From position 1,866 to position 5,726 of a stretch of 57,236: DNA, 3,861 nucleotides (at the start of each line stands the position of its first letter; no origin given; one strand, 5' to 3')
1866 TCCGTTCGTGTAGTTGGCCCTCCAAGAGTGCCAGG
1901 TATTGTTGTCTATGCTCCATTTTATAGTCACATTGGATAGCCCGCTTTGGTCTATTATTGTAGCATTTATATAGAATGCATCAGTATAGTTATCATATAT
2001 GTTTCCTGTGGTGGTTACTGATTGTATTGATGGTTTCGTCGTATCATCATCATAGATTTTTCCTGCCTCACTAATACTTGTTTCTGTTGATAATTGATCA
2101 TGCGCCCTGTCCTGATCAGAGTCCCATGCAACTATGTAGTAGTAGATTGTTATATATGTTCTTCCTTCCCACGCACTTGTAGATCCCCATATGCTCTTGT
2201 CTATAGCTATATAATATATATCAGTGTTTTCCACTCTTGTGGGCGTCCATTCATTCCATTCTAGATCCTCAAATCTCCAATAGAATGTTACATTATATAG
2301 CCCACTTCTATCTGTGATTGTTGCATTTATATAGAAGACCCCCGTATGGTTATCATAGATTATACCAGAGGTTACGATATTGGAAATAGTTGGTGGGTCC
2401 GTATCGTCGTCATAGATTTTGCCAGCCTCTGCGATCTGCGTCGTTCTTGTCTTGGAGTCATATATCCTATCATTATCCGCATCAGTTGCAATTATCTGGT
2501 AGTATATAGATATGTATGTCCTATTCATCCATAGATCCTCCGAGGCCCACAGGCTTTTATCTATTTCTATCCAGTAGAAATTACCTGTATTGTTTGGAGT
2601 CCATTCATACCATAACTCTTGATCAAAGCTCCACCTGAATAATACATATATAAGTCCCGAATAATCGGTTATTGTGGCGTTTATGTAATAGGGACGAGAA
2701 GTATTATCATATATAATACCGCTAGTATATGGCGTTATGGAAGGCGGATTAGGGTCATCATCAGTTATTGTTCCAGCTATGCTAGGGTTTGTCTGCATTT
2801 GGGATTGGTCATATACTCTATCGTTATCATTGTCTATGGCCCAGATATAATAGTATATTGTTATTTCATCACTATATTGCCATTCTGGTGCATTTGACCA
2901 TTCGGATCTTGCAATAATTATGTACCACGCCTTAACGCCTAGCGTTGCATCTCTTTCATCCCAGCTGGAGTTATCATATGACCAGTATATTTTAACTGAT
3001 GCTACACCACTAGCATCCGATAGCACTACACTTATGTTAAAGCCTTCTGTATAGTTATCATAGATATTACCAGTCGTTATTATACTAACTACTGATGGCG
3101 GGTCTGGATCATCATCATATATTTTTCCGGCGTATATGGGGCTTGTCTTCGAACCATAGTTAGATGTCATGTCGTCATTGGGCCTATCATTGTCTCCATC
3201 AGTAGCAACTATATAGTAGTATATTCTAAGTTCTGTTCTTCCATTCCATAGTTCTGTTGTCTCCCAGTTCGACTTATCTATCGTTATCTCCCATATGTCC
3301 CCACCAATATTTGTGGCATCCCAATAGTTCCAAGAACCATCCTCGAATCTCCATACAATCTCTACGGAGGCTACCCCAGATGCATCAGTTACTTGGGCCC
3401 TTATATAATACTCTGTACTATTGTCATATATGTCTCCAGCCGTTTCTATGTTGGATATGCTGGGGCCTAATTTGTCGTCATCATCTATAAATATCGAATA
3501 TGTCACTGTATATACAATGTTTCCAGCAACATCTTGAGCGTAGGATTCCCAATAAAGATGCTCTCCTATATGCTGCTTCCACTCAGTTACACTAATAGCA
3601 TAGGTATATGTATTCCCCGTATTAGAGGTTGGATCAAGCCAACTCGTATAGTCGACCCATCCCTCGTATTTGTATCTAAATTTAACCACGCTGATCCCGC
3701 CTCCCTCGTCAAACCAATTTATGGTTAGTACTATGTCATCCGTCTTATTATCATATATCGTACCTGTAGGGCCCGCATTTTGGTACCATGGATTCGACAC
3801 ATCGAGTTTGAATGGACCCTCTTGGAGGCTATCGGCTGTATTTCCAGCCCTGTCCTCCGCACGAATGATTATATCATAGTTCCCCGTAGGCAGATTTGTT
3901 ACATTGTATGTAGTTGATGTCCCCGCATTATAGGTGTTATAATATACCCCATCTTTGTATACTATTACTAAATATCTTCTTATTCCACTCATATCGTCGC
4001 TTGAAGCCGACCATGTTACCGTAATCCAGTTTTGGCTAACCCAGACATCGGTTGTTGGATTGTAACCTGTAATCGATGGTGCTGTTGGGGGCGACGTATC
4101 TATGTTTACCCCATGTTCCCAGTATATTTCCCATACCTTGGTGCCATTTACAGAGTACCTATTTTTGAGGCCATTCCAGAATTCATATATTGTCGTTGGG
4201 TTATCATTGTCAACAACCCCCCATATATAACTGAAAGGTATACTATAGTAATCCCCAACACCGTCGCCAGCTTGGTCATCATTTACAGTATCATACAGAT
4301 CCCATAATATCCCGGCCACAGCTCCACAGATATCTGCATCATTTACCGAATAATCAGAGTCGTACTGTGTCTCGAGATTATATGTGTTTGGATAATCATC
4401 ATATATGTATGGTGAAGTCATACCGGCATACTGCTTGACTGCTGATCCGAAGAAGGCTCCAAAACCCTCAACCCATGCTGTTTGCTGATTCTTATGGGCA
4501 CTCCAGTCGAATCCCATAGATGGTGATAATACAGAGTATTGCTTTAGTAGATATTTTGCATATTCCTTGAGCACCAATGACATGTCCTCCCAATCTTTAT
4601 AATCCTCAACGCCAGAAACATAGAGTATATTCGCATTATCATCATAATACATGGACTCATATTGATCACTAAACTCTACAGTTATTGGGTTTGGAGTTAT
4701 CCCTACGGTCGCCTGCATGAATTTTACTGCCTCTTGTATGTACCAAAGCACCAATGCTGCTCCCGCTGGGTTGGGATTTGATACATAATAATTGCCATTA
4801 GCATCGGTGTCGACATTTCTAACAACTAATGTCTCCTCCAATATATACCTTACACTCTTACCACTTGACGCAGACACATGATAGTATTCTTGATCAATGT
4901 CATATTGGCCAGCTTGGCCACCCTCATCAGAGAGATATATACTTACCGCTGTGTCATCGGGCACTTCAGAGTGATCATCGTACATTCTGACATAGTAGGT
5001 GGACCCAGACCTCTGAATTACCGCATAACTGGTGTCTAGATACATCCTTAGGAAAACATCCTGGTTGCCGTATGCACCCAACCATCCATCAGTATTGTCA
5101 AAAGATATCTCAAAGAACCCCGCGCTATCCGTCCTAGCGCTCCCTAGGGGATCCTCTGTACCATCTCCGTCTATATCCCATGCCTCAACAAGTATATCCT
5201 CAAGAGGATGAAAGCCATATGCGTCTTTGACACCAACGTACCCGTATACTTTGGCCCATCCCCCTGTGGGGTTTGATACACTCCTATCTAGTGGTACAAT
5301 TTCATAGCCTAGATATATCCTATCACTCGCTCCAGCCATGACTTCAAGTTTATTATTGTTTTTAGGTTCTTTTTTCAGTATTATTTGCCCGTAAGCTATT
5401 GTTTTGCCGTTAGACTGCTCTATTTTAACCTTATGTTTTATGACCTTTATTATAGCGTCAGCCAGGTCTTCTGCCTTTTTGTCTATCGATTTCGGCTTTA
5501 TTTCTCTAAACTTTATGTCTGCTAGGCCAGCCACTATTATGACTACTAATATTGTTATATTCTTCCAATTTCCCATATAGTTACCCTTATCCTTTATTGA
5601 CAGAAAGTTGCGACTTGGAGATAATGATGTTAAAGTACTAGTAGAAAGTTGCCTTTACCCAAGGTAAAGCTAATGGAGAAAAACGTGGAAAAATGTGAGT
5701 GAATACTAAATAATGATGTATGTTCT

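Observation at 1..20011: About 20 kb same-strand block of three giant surface-protein genes, with two paralogs flanking the LEA_2-like giant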

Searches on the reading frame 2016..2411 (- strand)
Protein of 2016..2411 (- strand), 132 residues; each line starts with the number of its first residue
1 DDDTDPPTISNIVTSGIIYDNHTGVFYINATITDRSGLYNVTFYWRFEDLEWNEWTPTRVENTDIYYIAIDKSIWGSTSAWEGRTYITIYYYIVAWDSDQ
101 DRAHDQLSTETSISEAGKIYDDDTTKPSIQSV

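Call 82: search_solved_structures(query=A6, max_evalue=10, show_alignments=2)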
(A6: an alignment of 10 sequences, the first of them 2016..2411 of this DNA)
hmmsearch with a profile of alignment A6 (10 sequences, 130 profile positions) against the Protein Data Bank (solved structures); distinct sequences matched with E-value up to 10: 0.

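Call 83: search_protein_families(library=pfam, alignment_id=A6, max_evalue=10)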
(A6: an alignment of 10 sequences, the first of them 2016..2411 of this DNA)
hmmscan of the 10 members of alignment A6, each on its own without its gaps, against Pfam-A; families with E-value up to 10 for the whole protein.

A. member 1, window:2016-2411:- (132 aa): 1 family
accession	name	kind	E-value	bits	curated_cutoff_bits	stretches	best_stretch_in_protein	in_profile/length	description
PF08884.16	Flagellin_D3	-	0.4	11.5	24.2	1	11-42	24-59/91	Flagellin D3 domain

B. families by the number of members that match (of 10 scanned): 3 families
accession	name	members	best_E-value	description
PF21604.3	CRLF2_D1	1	0.037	Cytokine receptor-like factor 2-like, D1 domain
PF08922.17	DUF1905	1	0.17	Domain of unknown function (DUF1905)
PF08884.16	Flagellin_D3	1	0.4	Flagellin D3 domain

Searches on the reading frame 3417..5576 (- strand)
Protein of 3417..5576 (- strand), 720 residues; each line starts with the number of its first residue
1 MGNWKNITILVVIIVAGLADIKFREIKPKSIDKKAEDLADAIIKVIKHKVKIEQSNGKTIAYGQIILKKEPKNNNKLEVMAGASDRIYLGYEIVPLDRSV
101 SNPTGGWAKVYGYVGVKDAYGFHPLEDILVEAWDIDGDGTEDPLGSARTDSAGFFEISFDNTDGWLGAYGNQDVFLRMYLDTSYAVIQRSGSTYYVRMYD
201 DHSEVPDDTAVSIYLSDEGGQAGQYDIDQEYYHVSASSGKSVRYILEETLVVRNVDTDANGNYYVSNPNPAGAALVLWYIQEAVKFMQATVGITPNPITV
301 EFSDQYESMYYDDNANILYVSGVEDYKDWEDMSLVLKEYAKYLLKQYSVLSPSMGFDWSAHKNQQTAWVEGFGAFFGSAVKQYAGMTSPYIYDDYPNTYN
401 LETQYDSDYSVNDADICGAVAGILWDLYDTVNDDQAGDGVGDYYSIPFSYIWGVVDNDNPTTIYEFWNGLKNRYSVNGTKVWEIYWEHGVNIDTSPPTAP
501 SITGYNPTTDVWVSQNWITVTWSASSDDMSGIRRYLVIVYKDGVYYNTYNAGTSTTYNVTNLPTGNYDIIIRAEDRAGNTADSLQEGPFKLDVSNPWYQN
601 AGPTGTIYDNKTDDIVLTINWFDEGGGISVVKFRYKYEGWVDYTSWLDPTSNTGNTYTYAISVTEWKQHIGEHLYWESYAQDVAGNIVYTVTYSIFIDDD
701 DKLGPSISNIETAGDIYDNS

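Call 12: search_solved_structures(query=window:3417-5576:-, max_evalue=1)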
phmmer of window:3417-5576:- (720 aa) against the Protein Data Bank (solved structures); distinct sequences matched with E-value up to 1: 0.

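Call 14: find_homologous_proteins(query=window:3417-5576:-, max_evalue=0.001)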
Query window:3417-5576:- (720 aa): 3 proteins with E <= 0.001 among 8000 candidates.
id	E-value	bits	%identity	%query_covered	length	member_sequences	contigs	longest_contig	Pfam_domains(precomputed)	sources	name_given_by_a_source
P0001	1.5e-297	1007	63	99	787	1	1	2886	-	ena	-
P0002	5.0e-133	463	46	68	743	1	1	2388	PF07495.20,PF17957.8,PF13750.13,PF24421.2,PF09750.15,PF09136.17,PF19077.7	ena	-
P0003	4.5e-109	384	46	57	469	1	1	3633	-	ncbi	ncbi:MAG: hypothetical protein Q6363_000580, partial [Candidatus Njordarchaeota archaeon]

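Call 36: find_encoding_contigs(protein=P0003, flank=10000, max_places=4)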
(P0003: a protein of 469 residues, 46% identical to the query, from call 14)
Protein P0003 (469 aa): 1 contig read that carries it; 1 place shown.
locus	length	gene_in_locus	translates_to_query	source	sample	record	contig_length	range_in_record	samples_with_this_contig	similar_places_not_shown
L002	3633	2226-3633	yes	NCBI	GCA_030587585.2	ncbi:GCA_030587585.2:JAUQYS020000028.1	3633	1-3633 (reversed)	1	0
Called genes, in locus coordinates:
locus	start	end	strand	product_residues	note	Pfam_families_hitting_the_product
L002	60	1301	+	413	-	PF22458:RsmF-B_ferredox (weak), PF01189:Methyltr_RsmB-F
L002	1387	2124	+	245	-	-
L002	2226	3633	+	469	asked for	?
